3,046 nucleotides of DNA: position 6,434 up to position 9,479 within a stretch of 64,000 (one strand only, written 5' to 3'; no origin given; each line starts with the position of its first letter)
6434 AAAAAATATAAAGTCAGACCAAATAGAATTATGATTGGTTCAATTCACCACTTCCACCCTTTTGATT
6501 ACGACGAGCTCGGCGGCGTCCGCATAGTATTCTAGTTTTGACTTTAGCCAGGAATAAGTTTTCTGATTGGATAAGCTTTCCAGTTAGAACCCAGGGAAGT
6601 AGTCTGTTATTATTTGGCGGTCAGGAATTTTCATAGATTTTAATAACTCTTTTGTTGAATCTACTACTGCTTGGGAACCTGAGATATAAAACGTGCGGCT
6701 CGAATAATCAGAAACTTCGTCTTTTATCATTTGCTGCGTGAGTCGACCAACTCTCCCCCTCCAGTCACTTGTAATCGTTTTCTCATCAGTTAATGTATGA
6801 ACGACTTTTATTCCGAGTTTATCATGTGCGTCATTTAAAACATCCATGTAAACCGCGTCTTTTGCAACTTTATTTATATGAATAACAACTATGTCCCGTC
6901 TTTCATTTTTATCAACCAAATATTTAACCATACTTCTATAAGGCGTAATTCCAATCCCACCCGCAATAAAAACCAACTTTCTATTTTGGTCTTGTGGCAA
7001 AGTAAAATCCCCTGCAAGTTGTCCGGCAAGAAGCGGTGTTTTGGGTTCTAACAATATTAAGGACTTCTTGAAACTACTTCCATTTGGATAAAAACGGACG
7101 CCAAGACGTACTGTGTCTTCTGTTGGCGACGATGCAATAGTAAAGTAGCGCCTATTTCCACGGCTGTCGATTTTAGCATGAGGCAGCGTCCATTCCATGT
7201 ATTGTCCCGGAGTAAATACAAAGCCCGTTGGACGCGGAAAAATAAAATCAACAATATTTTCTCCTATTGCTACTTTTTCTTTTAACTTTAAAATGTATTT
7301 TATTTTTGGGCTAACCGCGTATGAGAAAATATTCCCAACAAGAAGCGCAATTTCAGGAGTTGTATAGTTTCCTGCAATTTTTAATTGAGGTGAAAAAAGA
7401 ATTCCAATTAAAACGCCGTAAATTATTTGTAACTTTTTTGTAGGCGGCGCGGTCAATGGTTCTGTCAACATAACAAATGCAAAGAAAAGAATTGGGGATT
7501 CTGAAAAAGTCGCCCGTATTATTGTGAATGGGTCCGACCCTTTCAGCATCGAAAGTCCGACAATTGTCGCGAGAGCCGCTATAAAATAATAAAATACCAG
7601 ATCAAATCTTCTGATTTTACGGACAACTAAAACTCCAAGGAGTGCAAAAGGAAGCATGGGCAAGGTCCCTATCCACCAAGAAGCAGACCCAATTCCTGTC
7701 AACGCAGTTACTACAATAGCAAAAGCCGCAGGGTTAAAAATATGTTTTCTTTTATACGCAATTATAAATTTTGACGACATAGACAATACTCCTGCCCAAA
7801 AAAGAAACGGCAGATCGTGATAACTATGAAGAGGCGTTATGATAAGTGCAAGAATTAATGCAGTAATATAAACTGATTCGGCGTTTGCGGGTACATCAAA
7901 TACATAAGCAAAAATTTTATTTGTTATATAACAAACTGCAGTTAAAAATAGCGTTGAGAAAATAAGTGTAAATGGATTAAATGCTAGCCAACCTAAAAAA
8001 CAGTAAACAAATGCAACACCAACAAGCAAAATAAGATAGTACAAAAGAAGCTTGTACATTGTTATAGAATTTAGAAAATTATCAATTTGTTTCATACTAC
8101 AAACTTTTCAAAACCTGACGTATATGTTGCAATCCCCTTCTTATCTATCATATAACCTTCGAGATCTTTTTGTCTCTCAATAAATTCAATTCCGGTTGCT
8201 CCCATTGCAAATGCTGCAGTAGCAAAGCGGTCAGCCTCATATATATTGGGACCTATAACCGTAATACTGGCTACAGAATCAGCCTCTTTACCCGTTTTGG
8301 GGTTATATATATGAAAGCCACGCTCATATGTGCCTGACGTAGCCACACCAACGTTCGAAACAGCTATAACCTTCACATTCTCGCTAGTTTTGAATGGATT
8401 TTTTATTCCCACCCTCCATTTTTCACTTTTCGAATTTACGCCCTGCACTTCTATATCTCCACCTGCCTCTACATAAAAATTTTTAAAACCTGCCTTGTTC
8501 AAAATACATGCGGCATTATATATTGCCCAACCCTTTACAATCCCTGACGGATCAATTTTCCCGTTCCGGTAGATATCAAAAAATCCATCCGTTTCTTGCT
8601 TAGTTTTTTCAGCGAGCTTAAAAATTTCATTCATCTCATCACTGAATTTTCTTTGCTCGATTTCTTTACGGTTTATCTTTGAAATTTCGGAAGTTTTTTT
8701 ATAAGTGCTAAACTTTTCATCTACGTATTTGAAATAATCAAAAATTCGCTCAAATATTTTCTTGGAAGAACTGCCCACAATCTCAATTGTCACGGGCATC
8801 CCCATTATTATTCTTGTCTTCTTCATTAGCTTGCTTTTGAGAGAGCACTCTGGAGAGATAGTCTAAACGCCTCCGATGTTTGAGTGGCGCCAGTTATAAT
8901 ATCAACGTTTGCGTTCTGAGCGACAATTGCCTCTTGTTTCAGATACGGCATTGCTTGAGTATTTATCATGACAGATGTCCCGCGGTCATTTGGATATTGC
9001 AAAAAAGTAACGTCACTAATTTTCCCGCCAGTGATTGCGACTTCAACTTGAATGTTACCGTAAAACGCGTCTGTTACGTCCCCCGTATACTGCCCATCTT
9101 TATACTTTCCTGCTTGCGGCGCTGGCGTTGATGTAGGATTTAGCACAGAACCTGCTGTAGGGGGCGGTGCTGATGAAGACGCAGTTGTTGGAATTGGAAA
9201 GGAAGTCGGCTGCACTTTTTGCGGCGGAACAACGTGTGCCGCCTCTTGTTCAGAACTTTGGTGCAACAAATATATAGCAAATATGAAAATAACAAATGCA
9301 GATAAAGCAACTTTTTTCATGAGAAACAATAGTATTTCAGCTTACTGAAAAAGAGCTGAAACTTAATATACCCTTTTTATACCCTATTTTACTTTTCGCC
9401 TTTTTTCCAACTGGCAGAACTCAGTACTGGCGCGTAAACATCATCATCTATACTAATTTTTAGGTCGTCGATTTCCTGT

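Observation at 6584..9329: Compact flavin-based trans-membrane electron-transfer module: membrane FNR-like oxidoreductase + ApbE + extracytoplasmic FMN-binding protein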

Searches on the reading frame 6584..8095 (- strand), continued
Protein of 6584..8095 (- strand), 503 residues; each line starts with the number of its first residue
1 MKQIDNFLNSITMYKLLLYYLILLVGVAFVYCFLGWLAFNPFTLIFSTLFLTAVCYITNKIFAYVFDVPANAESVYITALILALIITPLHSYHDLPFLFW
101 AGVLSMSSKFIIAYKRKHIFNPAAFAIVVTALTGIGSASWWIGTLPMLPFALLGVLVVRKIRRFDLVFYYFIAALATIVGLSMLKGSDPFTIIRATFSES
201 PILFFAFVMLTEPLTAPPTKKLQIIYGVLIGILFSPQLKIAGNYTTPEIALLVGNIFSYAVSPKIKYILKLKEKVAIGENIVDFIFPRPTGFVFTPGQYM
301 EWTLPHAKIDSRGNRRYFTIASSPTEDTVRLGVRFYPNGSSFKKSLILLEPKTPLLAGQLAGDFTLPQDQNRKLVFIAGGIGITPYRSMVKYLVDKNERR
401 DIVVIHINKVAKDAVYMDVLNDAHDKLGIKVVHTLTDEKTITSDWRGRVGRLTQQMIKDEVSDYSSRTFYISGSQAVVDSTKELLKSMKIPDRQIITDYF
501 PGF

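Call 29: fold_search(model_id=the predicted structure, library=pdb)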
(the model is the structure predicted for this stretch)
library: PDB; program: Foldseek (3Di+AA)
matches with E <= 10: 1364; with E <= 0.001: 314
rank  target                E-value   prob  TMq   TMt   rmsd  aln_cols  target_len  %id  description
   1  6o0a                  1.4e-15  1.00  0.41  0.53  12.0       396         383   18  Crystal structure of flavohemoglobin from Malassezia yamatoensis with bound FAD and heme determined by iron SAD phasing (released 2019-03-06)
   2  1gvh                  5.7e-15  1.00  0.45  0.55  12.5       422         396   15  The X-ray structure of ferric Escherichia coli flavohemoglobin reveals an unespected geometry of the distal heme pocket (released 2002-08-06)
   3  5ogx                  2.0e-14  1.00  0.41  0.61   2.8       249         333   23  Crystal structure of Amycolatopsis cytochrome P450 reductase GcoB. (released 2018-07-04)
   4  6wxv_A                3.2e-14  1.00  0.36  0.18  19.4       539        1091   14  CryoEM structure of mouse DUOX1-DUOXA1 complex in the presence of NADPH (released 2020-09-02)
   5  4eh1_B                4.1e-14  1.00  0.41  0.84   2.9       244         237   16  Crystal Structure of the Flavohem-like-FAD/NAD Binding Domain of Nitric Oxide Dioxygenase from Vibrio cholerae O1 biov (released 2012-04-25)
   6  4wqm                  5.6e-14  1.00  0.40  0.60   3.4       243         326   22  Structure of the toluene 4-monooxygenase NADH oxidoreductase T4moF, K270S K271S variant (released 2015-09-09)
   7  4g1v                  8.8e-14  1.00  0.42  0.52  11.4       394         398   16  X-ray structure of yeast flavohemoglobin (released 2012-11-14)
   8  6mv1                  9.7e-14  1.00  0.41  0.57   3.2       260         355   17  2.15A resolution structure of the CS-b5R domains of human Ncb5or (NAD+ form) (released 2019-07-17)
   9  2r6h_D                1.1e-13  1.00  0.41  0.71   3.7       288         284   18  Crystal structure of the domain comprising the NAD binding and the FAD binding regions of the NADH:ubiquinone oxidored (released 2007-09-11)
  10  2r6h_C                2.0e-13  1.00  0.42  0.71   4.6       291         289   19  Crystal structure of the domain comprising the NAD binding and the FAD binding regions of the NADH:ubiquinone oxidored (released 2007-09-11)
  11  7qu3                  2.2e-13  1.00  0.43  0.74   3.5       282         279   17  X-ray structure of FAD domain of NqrF of Pseudomonas aeruginosa (released 2022-02-09)
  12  2r6h_A                2.5e-13  1.00  0.41  0.70   4.9       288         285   18  Crystal structure of the domain comprising the NAD binding and the FAD binding regions of the NADH:ubiquinone oxidored (released 2007-09-11)
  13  6mv2                  2.8e-13  1.00  0.42  0.58   3.5       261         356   17  2.05A resolution structure of the CS-b5R domains of human Ncb5or (NADP+ form) (released 2019-07-17)
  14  2r6h_B                3.1e-13  1.00  0.41  0.70   4.9       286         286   17  Crystal structure of the domain comprising the NAD binding and the FAD binding regions of the NADH:ubiquinone oxidored (released 2007-09-11)
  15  8ad5_A                4.0e-13  1.00  0.41  0.71   5.1       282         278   18  X-ray structure of NqrF(129-408)of Vibrio cholerae variant F406A (released 2023-07-12)
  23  7c3a_C                1.4e-12  1.00  0.41  0.61   3.4       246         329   19  Ferredoxin reductase in carbazole 1,9a-dioxygenase (released 2021-05-26)
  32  7c3b_C                3.0e-12  1.00  0.41  0.59   3.1       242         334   19  Ferredoxin reductase in carbazole 1,9a-dioxygenase (FAD apo form) (released 2021-05-26)
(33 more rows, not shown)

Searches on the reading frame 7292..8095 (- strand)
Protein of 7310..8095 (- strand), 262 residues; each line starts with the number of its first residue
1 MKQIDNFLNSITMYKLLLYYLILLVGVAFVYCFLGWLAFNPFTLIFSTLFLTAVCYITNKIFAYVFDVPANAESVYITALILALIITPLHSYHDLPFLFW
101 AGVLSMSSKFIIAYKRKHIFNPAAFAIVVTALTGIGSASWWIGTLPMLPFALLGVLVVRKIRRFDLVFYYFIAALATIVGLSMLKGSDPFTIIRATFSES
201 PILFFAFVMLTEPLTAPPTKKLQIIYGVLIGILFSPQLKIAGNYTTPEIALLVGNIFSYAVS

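Call 16: search_solved_structures(query=A2, max_evalue=10, show_alignments=3)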
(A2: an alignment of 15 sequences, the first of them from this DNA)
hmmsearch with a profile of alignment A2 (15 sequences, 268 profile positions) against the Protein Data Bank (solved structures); distinct sequences matched with E-value up to 10: 1.
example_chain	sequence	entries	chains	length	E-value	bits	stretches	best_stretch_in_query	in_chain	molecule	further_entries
8ahx_D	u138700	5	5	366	0.033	17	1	150-255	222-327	Ion-translocating oxidoreductase complex subunit D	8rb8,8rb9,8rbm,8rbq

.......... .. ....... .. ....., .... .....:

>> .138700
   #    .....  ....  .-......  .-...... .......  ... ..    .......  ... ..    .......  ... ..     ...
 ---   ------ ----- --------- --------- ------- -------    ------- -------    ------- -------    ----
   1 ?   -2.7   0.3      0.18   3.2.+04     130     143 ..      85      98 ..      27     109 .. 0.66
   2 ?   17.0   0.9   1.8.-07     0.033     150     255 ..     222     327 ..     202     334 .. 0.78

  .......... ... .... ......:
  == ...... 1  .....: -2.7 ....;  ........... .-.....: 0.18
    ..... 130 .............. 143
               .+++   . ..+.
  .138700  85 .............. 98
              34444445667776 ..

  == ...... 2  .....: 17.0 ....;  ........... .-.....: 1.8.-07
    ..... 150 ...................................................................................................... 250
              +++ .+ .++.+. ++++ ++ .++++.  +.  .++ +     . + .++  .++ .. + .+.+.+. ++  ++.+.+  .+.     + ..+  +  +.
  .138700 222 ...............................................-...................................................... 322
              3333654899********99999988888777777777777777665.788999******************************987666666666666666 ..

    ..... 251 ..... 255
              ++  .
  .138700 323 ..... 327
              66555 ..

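Call 27: search_protein_representatives(protein=window:7310-8095:-)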
Query: 262 residues. Proteins with E-value up to 0.001 (for the whole library): 1709; up to 1e-10: 836; up to 1e-30: 383. The best 150 are listed.
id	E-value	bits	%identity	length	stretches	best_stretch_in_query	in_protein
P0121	5.4e-82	291.9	54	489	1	1-261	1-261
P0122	5.0e-78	278.9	55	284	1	2-262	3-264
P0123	1.9e-72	260.6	52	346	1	2-262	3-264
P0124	5.5e-71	255.8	50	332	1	2-262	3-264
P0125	2.0e-70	254.0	51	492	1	4-262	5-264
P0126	2.4e-70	253.7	51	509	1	2-262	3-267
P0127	5.1e-65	236.3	46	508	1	1-261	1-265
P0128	2.7e-64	233.9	53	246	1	2-231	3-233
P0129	1.1e-63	231.9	47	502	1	2-262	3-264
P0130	1.1e-62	228.6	45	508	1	3-262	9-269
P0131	1.1e-62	228.6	59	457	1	1-262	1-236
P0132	1.7e-62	228.0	51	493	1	13-261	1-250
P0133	3.8e-62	226.9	47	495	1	3-261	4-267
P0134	1.4e-61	225.0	43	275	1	2-259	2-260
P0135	1.4e-60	221.7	46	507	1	3-261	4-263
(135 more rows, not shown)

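Call 34: predict_structure(alignment_id=A2)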
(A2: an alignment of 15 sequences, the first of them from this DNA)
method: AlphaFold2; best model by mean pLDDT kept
length: 268 residues; sequences in the alignment: 15
mean_pLDDT: 71.4   pTM: 0.70
mean pLDDT of the five models: 71.4, 70.6, 70.4, 69.4, 65.6
residues with pLDDT >= 90: 16; 70-90: 151; 50-70: 80; < 50: 21
segments of 3 or more residues with pLDDT < 50: 113-123, 241-245, 265-268
pLDDT, mean of each block of 10 residues (from residue 1): 70 80 89 86 90 89 76 80 78 79 68 46 52 55 76 75 73 83 78 70 63 62 78 65 50 61 48
secondary structure, 60 per line:
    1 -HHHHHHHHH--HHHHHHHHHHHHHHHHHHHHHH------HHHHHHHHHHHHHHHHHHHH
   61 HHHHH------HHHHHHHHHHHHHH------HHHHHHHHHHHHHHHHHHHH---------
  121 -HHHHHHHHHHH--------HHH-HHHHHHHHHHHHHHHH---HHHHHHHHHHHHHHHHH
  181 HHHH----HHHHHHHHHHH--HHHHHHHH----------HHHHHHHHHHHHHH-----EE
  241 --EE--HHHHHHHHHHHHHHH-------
elements in order: H2-10 H13-34 H41-65 H72-85 H92-111 H122-132 H145-160 H164-184 H189-199 H202-209 H220-233 H247-261

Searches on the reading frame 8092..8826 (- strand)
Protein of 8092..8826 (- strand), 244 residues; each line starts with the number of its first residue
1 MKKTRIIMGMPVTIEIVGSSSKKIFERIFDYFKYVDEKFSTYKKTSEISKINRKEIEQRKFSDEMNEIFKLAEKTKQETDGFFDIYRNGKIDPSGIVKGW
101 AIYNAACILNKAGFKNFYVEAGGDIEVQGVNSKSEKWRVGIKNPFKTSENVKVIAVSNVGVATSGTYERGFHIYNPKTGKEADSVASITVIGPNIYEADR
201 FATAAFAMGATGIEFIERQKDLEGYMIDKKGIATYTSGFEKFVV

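Call 3: search_protein_families(library=pfam, proteins=[window:8092-8826:-], max_evalue=0.01)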
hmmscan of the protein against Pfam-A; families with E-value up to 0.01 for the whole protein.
window:8092-8826:- (244 aa): 1 family
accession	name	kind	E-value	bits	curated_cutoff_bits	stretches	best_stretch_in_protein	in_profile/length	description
PF02424.20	ApbE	-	6.9e-48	163.9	25.6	2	90-225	125-265/266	ApbE family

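Call 4: search_protein_families(library=ncbifam, proteins=[window:8092-8826:-], max_evalue=0.01)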
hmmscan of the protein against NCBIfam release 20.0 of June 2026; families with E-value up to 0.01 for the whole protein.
window:8092-8826:- (244 aa): 2 families
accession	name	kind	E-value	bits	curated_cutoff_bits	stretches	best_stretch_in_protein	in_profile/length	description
NF007774.0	PRK10461.1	equivalog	4.9e-24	84.9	498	2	91-233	181-333/351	FAD:protein FMN transferase ApbE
NF003322.0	PRK04334.1-2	equivalog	0.00024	20.3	290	1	106-218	107-213/295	hypothetical protein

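Call 49: search_solved_structures(query=window:8092-8826:-, max_evalue=0.001, show_alignments=2)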
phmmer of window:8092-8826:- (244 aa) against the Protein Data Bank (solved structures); distinct sequences matched with E-value up to 0.001: 13.
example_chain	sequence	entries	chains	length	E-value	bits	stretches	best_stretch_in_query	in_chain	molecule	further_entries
7esa_A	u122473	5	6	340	8.5e-20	74.8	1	90-239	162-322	FAD:protein FMN transferase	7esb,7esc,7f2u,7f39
4xgw_A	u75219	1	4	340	2.5e-19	73.3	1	91-234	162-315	FAD:protein FMN transferase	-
2o18_A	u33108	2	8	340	8.8e-19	71.5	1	91-234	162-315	Thiamine biosynthesis lipoprotein apbE | FAD:protein FMN transferase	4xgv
6nxi_A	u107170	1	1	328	4.2e-18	69.3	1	91-227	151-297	FAD:protein FMN transferase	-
3pnd_A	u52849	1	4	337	9.8e-18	68.1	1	91-233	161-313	Thiamine biosynthesis lipoprotein ApbE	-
4xgx_A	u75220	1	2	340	1.6e-17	67.4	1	91-234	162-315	FAD:protein FMN transferase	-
6nxj_A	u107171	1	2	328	4.1e-17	66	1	91-227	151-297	FAD:protein FMN transferase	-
1vrm_A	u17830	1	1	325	7.4e-17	65.2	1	86-210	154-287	hypothetical protein TM1553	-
5mgy_H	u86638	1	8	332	2e-11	47.4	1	91-236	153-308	FAD:protein FMN transferase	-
4xdt_A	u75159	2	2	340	8.1e-08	35.6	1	91-210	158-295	FAD:protein FMN transferase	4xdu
4ifu_A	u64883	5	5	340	8.8e-08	35.5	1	91-210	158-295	FAD:protein FMN transferase | Thiamine biosynthesis lipoprotein ApbE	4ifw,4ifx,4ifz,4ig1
7mgt_A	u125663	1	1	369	1e-07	35.3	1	91-210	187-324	FAD:protein FMN transferase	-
4xdr_A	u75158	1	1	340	1.2e-06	31.8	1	91-210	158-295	FAD:protein FMN transferase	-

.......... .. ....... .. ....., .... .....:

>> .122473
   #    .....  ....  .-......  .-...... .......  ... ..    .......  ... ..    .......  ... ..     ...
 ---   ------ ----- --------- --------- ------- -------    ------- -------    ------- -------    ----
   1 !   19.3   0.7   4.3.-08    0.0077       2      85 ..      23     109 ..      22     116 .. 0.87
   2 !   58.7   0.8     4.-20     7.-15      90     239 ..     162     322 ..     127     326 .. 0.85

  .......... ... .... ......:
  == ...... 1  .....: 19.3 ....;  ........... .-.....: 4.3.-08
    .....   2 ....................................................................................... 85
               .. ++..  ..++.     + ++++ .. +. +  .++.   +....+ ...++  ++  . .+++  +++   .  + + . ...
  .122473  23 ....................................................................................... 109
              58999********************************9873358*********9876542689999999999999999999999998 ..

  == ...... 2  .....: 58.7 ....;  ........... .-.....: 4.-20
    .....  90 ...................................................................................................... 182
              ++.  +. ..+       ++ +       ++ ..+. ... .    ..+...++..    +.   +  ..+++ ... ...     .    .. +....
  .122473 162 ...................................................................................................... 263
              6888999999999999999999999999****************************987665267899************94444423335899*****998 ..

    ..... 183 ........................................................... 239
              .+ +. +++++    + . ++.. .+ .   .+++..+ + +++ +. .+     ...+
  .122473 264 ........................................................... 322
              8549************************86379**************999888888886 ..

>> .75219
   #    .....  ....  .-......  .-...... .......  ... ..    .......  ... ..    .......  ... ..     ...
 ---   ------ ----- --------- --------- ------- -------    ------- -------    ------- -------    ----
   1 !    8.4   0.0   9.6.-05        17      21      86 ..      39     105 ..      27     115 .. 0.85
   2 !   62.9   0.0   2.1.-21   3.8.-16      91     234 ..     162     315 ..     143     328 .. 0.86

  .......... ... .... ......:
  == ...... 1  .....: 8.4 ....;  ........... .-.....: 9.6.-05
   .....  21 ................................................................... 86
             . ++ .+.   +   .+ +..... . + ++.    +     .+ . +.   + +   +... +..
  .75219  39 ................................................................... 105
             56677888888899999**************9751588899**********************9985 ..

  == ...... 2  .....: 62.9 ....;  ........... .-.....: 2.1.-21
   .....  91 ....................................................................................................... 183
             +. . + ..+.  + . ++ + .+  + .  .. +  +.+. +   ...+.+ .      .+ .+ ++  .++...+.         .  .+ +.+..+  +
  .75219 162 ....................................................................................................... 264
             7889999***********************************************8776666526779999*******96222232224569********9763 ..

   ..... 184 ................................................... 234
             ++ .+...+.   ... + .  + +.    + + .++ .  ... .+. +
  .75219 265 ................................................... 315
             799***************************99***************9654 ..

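Call 50: list_cluster_members(proteins=[P0001, window:8092-8826:-, window:9389-10132:-])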
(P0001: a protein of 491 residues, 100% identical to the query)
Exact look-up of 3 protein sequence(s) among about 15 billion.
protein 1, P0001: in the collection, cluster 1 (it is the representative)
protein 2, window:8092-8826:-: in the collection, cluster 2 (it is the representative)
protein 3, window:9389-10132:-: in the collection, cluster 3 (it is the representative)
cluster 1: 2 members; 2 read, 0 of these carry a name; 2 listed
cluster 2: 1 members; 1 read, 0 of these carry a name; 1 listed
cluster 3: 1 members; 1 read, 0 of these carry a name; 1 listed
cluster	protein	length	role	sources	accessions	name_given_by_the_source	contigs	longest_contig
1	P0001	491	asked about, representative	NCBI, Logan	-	-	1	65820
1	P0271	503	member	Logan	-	-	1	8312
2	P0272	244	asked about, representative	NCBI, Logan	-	-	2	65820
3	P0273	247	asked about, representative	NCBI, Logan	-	-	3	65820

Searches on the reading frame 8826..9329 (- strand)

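Call 3: search_protein_families(library=pfam, proteins=[window:8826-9329:-], max_evalue=0.01)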
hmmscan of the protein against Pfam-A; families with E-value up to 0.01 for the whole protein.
window:8826-9329:- (167 aa): 1 family
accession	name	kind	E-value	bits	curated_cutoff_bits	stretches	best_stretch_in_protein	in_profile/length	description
PF04205.19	FMN_bind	-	4.6e-10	40.4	22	1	90-163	3-76/77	FMN-binding domain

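Call 4: search_protein_families(library=ncbifam, proteins=[window:8826-9329:-], max_evalue=0.01)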
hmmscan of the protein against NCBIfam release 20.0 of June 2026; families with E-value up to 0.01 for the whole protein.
window:8826-9329:- (167 aa): 2 families
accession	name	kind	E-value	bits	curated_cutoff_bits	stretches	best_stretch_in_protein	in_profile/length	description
TIGR03593.1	yidC_nterm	equivalog_domain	2.4e-05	24.1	58.25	1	11-150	6-146/363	membrane protein insertase YidC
NF041941.1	lipo_FMN_PplA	exception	0.0034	16.6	325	0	130-156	127-277/302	extracellular electron transfer flavoprotein PplA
